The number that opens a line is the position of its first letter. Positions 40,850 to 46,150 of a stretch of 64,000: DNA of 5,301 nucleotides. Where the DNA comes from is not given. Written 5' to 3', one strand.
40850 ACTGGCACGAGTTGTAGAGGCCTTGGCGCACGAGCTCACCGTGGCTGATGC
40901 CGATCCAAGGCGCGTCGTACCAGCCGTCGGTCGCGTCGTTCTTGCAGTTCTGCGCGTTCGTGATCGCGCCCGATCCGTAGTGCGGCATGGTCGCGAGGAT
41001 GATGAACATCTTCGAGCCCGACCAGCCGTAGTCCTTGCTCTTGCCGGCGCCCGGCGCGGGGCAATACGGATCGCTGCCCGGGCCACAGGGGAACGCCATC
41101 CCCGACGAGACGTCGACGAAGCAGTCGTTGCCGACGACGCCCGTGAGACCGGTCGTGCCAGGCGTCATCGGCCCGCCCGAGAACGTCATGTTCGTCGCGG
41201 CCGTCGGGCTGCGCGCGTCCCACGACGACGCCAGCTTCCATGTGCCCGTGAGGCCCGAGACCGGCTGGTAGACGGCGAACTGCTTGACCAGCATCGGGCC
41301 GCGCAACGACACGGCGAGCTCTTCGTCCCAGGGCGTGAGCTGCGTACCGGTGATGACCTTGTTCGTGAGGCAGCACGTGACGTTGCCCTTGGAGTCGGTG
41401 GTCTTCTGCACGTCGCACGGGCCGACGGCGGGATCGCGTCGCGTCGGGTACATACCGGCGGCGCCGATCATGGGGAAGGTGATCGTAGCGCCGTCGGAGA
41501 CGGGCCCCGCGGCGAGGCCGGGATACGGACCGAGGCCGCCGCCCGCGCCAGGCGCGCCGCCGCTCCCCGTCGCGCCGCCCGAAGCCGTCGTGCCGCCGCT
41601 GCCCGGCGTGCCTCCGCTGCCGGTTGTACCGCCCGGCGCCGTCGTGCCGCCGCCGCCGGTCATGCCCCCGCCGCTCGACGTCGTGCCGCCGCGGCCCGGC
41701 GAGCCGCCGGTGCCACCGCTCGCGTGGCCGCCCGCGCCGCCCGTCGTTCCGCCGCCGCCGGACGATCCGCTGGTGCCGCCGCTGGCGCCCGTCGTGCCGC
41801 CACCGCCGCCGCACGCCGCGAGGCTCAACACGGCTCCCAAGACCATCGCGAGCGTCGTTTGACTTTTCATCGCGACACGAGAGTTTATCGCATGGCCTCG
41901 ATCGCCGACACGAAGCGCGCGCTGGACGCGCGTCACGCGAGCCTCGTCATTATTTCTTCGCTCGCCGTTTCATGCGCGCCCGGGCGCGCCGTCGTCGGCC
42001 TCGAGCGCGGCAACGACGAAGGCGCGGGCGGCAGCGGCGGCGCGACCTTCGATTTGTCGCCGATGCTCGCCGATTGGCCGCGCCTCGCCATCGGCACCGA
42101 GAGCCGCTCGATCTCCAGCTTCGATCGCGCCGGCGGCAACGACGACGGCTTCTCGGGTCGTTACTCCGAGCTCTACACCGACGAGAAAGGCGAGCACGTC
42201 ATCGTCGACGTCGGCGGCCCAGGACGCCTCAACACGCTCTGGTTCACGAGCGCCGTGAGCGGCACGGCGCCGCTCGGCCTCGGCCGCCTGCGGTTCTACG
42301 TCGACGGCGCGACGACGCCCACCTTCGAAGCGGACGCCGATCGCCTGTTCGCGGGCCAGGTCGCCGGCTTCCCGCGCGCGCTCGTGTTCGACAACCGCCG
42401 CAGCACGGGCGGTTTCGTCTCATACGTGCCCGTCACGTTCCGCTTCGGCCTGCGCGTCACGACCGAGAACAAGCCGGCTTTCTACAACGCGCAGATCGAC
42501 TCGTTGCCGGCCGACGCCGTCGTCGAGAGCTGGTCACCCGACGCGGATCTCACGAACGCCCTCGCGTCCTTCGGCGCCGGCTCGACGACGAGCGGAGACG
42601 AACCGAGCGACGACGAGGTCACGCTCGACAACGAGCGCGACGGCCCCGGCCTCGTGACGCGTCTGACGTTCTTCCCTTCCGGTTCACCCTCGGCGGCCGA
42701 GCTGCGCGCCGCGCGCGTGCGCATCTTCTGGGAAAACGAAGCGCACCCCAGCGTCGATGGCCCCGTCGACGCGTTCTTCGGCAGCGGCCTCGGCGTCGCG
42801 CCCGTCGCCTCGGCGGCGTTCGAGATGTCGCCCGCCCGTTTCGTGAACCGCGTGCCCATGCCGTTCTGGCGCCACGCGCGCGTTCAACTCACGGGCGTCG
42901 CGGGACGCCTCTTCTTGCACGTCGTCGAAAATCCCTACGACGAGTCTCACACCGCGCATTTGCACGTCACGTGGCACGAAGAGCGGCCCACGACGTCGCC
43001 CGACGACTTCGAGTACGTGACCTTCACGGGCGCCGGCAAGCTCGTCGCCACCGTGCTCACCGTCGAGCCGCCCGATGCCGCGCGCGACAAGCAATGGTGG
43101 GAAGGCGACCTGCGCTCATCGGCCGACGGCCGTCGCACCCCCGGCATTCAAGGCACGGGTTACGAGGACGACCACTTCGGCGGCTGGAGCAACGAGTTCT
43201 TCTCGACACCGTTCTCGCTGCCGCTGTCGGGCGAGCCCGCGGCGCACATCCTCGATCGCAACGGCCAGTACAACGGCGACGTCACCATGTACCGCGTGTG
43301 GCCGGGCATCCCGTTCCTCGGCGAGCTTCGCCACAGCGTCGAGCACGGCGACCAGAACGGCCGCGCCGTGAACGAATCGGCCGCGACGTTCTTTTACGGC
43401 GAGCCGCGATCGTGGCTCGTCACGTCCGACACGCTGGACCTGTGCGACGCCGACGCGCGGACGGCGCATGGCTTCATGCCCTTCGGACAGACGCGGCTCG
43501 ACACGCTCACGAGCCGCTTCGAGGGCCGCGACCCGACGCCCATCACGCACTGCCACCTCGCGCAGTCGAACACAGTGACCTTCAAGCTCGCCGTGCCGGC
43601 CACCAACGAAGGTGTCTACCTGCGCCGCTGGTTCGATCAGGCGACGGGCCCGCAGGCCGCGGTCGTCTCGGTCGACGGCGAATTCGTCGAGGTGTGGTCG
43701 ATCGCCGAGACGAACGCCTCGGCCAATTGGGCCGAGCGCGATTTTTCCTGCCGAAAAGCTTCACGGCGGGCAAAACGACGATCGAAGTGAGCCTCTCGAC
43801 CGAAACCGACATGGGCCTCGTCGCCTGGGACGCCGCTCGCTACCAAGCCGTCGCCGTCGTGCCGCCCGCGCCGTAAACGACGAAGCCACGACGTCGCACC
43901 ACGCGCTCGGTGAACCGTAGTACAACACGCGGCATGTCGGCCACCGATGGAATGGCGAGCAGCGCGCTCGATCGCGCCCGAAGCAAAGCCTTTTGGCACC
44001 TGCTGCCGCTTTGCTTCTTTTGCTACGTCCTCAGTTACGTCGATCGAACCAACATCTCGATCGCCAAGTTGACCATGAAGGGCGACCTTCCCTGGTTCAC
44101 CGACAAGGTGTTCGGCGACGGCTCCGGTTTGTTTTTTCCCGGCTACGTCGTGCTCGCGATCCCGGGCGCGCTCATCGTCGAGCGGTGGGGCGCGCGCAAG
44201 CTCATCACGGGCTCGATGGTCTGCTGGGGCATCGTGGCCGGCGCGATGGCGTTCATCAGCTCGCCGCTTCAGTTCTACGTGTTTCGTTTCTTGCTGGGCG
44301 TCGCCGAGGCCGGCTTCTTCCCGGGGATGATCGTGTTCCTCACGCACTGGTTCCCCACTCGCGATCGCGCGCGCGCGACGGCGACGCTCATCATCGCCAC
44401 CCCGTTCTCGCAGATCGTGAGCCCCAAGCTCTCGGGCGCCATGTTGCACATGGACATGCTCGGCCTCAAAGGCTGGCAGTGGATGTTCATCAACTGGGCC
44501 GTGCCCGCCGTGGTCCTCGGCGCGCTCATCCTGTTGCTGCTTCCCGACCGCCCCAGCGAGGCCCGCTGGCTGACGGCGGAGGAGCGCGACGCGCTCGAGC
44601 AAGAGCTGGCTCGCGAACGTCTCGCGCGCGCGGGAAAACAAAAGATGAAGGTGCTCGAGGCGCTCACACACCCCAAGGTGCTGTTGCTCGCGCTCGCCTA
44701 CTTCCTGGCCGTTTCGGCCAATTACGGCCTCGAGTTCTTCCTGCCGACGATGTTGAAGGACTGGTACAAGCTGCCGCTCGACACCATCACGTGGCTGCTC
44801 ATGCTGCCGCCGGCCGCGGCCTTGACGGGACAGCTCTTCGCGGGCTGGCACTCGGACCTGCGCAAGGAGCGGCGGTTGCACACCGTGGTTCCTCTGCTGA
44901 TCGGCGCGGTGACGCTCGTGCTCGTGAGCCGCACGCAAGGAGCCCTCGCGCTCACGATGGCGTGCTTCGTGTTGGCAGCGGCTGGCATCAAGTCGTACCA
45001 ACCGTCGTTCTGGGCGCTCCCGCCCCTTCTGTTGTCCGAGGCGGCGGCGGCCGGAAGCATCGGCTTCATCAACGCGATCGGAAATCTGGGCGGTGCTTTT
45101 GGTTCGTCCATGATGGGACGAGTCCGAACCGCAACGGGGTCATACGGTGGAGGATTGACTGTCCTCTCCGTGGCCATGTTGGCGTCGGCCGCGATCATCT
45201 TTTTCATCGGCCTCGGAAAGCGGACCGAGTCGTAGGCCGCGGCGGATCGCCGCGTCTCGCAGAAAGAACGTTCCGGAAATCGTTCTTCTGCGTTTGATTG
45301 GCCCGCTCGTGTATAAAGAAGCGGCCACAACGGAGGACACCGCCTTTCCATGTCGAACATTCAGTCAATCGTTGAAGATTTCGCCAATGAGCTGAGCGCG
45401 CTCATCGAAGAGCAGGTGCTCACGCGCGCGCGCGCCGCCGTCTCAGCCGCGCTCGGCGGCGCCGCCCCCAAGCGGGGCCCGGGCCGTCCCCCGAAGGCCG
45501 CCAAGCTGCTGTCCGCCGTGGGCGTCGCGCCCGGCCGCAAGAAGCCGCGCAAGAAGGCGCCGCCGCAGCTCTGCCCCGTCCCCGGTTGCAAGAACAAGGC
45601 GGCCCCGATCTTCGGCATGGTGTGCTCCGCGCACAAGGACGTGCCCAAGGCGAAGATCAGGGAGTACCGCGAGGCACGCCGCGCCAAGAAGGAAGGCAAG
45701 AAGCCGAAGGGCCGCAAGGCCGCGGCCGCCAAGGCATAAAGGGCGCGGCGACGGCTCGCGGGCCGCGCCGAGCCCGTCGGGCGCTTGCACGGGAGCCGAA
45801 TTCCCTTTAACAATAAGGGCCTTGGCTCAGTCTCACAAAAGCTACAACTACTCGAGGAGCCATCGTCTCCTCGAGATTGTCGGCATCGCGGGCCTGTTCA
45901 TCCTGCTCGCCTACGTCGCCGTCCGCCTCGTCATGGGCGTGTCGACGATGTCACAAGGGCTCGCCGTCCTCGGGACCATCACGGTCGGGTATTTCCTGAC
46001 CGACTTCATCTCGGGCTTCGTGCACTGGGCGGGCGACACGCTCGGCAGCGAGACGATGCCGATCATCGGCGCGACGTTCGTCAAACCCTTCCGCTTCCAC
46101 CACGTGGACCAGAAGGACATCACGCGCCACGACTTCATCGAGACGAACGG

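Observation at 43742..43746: Apparent frameshift in a T5 homopolymer truncating a DUF2961 (GH172-like) protein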

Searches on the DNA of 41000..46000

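Call 26: search_rna_families(source=window, start=41000, end=46000, threshold=evalue, max_evalue=1)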
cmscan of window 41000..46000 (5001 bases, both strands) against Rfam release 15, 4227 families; matches with E-value up to 1: 0.
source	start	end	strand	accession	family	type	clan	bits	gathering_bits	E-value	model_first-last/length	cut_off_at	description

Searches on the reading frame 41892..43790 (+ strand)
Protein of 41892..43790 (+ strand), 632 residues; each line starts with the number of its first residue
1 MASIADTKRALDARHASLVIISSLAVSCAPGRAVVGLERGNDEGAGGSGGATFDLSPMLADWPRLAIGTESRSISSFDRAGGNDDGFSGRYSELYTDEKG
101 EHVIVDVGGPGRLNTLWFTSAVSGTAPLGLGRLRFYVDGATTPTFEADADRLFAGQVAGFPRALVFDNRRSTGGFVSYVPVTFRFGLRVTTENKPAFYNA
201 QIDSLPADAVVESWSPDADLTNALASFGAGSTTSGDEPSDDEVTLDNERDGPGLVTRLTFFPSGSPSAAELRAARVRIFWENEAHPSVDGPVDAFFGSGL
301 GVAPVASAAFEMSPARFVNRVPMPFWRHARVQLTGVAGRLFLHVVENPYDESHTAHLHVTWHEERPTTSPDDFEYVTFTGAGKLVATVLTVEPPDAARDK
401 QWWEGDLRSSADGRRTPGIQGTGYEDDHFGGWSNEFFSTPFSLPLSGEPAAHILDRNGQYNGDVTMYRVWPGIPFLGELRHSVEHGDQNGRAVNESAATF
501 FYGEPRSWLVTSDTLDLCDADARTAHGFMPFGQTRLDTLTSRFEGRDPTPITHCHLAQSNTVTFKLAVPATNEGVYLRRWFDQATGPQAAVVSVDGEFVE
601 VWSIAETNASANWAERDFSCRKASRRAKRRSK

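Call 13: find_encoding_contigs(protein=window:41892-43790:+, flank=10000, max_places=10)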
Protein window:41892-43790:+ (632 aa): no gene with exactly this product is on record in the collection.

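Call 14: list_cluster_members(proteins=[P0001, window:41892-43787:+])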
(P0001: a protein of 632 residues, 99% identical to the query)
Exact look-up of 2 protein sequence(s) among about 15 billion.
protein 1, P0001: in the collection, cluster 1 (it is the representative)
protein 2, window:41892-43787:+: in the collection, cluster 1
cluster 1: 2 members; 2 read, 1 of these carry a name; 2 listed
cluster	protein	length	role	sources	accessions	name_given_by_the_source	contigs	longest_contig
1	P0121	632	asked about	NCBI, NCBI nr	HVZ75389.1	MAG TPA: DUF2961 domain-containing protein [Polyangia bacterium] | DUF2961 domain-containing protein [Polyangia bacterium]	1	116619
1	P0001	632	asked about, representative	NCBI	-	-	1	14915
